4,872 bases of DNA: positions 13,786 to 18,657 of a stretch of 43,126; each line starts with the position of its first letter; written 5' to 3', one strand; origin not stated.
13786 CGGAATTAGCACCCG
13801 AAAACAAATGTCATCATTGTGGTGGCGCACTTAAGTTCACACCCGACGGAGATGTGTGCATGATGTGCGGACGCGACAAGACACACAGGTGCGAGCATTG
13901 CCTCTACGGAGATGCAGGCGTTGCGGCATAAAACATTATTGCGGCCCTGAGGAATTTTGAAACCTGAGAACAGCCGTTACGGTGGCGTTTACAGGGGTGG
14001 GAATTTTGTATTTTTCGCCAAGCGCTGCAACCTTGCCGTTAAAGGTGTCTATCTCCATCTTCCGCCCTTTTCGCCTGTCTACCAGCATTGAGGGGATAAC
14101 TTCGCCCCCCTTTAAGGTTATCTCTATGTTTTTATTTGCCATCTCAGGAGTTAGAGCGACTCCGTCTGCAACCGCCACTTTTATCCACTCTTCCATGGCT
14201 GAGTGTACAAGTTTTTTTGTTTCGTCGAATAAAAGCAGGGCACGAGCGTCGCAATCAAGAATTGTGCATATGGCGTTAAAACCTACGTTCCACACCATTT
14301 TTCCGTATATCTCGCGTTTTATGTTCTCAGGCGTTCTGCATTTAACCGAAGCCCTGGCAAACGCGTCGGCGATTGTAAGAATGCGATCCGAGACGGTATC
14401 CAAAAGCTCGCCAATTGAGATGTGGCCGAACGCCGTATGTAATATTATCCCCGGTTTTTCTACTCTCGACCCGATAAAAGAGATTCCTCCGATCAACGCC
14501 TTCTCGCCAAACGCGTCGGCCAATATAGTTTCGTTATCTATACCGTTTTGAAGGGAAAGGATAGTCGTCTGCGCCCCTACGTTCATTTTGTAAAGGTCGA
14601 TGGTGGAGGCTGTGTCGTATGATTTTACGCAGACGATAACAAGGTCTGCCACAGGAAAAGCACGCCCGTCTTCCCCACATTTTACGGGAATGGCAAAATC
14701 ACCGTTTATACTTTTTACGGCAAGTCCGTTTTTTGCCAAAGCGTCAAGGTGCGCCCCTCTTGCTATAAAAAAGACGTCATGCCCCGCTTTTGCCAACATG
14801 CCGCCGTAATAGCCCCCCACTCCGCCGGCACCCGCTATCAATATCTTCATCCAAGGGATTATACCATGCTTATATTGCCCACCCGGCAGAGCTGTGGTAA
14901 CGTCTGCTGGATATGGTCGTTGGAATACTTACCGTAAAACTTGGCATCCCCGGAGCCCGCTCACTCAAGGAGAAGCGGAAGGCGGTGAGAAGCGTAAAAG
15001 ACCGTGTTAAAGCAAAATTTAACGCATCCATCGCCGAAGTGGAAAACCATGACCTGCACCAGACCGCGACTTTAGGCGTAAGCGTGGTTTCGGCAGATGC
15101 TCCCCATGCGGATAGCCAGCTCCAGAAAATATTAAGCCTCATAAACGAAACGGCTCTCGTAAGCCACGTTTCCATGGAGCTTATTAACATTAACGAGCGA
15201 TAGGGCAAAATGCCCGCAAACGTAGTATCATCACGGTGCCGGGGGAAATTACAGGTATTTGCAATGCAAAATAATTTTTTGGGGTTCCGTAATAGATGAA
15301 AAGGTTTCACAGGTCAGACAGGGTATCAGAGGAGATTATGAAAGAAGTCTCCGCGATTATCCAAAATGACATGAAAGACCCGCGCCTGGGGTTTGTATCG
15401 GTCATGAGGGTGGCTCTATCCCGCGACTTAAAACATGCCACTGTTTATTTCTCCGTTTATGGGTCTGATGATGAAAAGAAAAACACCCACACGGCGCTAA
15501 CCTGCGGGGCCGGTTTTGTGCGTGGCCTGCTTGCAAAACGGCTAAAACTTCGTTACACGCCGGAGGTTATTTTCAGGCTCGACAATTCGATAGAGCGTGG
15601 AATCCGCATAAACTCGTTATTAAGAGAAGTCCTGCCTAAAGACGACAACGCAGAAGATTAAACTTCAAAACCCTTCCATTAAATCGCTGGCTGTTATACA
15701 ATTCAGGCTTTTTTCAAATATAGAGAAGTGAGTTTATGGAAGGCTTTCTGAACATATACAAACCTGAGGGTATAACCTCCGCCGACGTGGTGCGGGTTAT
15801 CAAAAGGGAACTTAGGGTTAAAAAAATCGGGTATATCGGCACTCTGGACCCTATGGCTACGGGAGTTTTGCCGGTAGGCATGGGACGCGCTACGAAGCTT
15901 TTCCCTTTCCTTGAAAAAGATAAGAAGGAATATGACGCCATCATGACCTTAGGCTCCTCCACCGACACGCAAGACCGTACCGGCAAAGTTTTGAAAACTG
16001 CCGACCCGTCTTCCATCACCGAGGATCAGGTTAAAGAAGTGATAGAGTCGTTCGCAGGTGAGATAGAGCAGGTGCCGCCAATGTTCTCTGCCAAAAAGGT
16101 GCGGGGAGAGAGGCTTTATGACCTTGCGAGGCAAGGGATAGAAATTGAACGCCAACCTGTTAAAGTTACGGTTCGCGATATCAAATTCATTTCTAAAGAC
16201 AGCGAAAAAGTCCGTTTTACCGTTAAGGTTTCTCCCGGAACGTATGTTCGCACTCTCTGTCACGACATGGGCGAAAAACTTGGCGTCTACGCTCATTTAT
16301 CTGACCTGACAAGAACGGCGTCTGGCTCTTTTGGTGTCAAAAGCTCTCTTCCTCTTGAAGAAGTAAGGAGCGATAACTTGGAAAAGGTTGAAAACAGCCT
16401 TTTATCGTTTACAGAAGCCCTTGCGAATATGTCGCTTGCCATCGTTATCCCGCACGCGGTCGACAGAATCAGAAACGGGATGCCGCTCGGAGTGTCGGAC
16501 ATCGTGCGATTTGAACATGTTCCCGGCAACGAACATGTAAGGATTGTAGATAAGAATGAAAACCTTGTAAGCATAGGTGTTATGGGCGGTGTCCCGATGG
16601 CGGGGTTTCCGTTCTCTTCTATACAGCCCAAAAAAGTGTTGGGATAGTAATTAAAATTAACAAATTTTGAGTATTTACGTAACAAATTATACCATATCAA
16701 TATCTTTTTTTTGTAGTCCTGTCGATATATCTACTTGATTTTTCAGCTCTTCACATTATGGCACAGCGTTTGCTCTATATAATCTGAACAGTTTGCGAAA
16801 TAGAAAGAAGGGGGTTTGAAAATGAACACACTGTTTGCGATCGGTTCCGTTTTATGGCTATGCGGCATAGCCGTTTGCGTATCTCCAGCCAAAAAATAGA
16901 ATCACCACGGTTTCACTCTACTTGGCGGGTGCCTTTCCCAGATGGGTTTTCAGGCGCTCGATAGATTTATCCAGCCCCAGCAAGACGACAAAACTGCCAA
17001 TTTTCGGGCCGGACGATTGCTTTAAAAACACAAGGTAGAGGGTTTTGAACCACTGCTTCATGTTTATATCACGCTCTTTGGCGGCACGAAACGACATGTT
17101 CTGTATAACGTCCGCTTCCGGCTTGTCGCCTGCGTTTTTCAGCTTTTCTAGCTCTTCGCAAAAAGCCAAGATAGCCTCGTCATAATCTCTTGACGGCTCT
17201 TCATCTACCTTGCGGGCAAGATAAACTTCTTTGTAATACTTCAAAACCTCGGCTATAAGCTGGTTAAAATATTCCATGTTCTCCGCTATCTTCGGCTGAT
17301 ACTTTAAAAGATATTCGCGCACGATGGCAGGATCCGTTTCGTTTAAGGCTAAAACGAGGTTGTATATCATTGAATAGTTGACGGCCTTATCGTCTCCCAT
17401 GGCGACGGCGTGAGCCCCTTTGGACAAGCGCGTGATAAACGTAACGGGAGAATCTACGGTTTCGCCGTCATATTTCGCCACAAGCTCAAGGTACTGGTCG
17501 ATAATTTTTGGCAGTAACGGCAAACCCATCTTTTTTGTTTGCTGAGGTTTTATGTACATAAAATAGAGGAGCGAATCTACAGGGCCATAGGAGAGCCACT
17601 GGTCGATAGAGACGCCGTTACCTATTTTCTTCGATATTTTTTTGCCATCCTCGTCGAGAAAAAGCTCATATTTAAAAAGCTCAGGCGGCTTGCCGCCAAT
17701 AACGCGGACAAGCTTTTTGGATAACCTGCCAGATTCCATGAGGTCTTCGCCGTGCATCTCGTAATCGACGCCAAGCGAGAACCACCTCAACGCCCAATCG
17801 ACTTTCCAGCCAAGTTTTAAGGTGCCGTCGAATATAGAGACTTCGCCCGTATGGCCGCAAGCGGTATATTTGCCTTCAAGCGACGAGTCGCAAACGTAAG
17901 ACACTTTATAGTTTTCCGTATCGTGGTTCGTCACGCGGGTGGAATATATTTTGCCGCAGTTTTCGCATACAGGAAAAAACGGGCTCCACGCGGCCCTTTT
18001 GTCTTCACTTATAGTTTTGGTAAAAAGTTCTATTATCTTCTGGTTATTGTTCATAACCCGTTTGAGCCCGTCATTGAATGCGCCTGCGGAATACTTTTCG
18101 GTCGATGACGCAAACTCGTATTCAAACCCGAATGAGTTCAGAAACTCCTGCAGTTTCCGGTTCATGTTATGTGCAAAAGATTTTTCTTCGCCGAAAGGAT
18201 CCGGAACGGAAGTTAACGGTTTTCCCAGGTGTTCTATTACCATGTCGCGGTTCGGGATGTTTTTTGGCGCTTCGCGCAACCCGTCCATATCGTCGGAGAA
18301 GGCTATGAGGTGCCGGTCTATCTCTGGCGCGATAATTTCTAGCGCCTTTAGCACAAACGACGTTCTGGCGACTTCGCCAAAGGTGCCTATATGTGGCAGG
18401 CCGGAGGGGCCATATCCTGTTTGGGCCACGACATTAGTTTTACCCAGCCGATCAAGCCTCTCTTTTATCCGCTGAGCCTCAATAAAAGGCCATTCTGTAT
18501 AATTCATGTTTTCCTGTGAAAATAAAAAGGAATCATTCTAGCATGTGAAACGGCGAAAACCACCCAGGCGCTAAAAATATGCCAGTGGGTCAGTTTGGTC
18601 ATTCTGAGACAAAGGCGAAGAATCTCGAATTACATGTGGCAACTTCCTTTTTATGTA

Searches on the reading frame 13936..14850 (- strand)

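Call 11: search_protein_families(library=pfam, proteins=[window:13936-14850:-], max_evalue=0.001)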
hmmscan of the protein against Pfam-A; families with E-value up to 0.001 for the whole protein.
window:13936-14850:- (304 aa): 2 families
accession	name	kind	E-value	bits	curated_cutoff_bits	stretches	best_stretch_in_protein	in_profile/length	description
PF02558.23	ApbA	-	7.8e-41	139.6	22.2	1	3-149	1-148/150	Ketopantoate reductase PanE/ApbA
PF08546.17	ApbA_C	-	4.5e-32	111.5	22.7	1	176-297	1-123/125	Ketopantoate reductase PanE/ApbA C terminal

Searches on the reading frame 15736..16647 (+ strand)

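Call 11: search_protein_families(library=pfam, proteins=[window:15736-16647:+], max_evalue=0.001)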
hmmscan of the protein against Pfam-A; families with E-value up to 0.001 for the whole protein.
window:15736-16647:+ (303 aa): 2 families
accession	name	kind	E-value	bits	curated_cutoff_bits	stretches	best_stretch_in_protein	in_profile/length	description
PF01509.24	TruB_N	-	1e-56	191.9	27.3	1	23-171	1-149/149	TruB family pseudouridylate synthase (N terminal domain)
PF16198.10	TruB_C_2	-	8.6e-11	42.3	29.3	1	172-212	1-41/66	tRNA pseudouridylate synthase B C-terminal domain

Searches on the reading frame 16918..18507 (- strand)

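Call 11: search_protein_families(library=pfam, proteins=[window:16918-18507:-], max_evalue=0.001)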
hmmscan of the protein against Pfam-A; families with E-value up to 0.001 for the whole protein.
window:16918-18507:- (529 aa): 2 families
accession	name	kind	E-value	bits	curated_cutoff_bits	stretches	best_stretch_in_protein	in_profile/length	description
PF01921.24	tRNA-synt_1f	-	3.8e-112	375.2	27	1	5-347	2-340/360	tRNA synthetases class I (K)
PF19269.4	Anticodon_2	-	1.9e-06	28.8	23.6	1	402-521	18-139/141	Anticodon binding domain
